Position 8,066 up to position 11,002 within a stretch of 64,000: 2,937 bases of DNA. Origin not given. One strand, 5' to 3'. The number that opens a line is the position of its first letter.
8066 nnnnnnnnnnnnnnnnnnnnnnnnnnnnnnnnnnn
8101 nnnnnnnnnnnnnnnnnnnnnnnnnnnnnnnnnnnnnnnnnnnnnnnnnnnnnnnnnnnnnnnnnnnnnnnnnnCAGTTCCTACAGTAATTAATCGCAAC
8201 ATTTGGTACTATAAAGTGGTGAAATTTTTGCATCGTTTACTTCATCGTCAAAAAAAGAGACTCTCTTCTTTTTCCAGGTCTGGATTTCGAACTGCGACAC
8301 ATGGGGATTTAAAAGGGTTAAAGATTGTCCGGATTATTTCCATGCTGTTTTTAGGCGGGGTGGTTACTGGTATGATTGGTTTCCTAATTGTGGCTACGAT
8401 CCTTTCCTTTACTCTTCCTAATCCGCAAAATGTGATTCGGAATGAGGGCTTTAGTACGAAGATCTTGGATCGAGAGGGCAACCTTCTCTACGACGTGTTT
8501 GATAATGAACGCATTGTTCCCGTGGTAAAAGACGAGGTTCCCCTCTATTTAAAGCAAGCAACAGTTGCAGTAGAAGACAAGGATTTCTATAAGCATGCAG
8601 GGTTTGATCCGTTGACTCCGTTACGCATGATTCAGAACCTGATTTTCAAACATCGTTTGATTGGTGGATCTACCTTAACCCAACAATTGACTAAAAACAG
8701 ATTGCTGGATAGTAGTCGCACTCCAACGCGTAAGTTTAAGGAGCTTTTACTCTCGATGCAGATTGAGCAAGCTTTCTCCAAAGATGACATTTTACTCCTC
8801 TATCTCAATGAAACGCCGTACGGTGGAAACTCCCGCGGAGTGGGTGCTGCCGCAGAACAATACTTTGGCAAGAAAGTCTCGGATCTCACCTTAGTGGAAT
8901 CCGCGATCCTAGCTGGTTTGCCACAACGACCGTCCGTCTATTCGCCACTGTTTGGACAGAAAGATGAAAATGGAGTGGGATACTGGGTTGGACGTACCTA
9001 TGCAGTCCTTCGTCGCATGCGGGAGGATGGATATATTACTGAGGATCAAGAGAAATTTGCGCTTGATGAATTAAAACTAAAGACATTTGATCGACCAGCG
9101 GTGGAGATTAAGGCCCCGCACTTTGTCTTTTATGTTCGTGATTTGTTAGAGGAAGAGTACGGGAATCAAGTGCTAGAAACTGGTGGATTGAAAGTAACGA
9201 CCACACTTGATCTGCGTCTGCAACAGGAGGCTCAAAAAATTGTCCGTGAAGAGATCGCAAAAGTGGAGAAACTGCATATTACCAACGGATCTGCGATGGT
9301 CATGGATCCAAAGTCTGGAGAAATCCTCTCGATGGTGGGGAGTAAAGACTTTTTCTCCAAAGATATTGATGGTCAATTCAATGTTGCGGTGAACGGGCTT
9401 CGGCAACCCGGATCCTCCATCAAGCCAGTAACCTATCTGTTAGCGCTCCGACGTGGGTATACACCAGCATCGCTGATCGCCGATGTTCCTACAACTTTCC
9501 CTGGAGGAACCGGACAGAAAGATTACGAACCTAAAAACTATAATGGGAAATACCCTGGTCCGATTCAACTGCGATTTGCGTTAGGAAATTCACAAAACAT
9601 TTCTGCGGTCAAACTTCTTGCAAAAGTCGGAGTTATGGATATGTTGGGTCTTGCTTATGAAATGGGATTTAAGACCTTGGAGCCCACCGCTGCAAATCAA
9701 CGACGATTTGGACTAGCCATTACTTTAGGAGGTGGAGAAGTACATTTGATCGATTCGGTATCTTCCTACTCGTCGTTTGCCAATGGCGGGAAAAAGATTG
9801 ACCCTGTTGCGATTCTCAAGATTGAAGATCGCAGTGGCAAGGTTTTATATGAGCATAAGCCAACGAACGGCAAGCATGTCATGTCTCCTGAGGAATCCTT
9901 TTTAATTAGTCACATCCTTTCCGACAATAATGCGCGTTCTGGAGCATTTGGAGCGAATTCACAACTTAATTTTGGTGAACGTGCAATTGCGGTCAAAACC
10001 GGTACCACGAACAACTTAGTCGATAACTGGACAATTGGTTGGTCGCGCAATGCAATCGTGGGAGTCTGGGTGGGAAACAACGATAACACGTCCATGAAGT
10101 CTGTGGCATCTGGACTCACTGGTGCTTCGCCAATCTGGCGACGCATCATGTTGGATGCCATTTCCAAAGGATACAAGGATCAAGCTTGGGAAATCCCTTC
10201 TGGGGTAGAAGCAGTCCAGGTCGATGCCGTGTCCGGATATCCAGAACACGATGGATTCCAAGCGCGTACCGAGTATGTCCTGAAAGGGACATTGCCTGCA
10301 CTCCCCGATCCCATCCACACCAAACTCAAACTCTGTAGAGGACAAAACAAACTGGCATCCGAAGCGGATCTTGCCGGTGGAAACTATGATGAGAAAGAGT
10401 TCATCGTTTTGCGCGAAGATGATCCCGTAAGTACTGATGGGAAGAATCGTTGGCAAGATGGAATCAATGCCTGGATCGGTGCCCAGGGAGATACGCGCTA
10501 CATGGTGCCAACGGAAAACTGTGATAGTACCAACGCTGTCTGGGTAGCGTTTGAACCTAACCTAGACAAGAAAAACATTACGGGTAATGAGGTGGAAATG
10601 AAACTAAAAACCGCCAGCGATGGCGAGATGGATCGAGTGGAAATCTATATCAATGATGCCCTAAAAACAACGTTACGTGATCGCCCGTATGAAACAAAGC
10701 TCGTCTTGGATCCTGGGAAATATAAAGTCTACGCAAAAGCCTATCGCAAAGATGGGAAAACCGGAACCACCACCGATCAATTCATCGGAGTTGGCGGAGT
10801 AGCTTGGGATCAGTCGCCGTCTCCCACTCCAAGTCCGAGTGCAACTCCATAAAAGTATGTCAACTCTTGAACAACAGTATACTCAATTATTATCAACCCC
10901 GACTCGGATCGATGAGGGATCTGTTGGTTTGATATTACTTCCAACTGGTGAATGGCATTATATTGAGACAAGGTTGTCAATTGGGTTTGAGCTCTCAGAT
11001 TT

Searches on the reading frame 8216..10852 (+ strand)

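Call 83: search_protein_families(library=ncbifam, proteins=[window:8216-10852:+], max_evalue=1e-10)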
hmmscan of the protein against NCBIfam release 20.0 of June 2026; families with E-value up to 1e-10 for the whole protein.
window:8216-10852:+ (878 aa): 14 families
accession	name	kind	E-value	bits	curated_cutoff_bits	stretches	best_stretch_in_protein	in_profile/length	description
TIGR02074.1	PBP_1a_fam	subfamily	1.2e-141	473.1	508.75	1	103-649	5-533/535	PBP1A family penicillin-binding protein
TIGR02073.1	PBP_1c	equivalog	2.7e-121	406.4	494.2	1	79-716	10-608/728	penicillin-binding protein 1C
NF051885.1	tranpepglycosPbpC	equivalog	1.2e-115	387.5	900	1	77-674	53-620/632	multimodular transpeptidase-transglycosylase PbpC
NF008643.0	PRK11636.1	equivalog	8.8e-95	318.7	1263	2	84-362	51-322/850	peptidoglycan glycosyltransferase/peptidoglycan DD-transpeptidase MrcA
TIGR02071.1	PBP_1b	equivalog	1.1e-91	308.2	717.75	1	97-674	145-705/729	penicillin-binding protein 1B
NF007061.0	PRK09506.1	equivalog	8.2e-69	232.3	1120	1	100-674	211-769/825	bifunctional glycosyl transferase/transpeptidase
NF011423.0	PRK14850.1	equivalog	1.1e-67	229.1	1275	1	99-643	156-687/764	penicillin-binding protein 1b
NF038276.1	strep_PBP2A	exception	4e-66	223.7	1100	1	100-627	96-614/716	penicillin-binding protein PBP2A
NF008414.0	PRK11240.1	equivalog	2.2e-65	221.1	1121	1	80-645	42-561/774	peptidoglycan glycosyltransferase PbpC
NF038274.1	strep_PBP1B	exception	8.4e-65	219.4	1225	2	62-306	41-298/745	penicillin-binding protein PBP1B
NF038272.1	strep_PBP1A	exception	7.9e-60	202.9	1075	1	37-664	7-645/658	penicillin-binding protein PBP1A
NF010008.0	PRK13481.1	equivalog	3.3e-34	118.4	270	1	103-286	83-267/269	glycosyltransferase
TIGR02070.1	mono_pep_trsgly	equivalog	1.7e-27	96.4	182.65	1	105-243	60-199/224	monofunctional biosynthetic peptidoglycan transglycosylase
TIGR03423.1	pbp2_mrdA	equivalog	1.4e-16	60.2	455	0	322-486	224-391/593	penicillin-binding protein 2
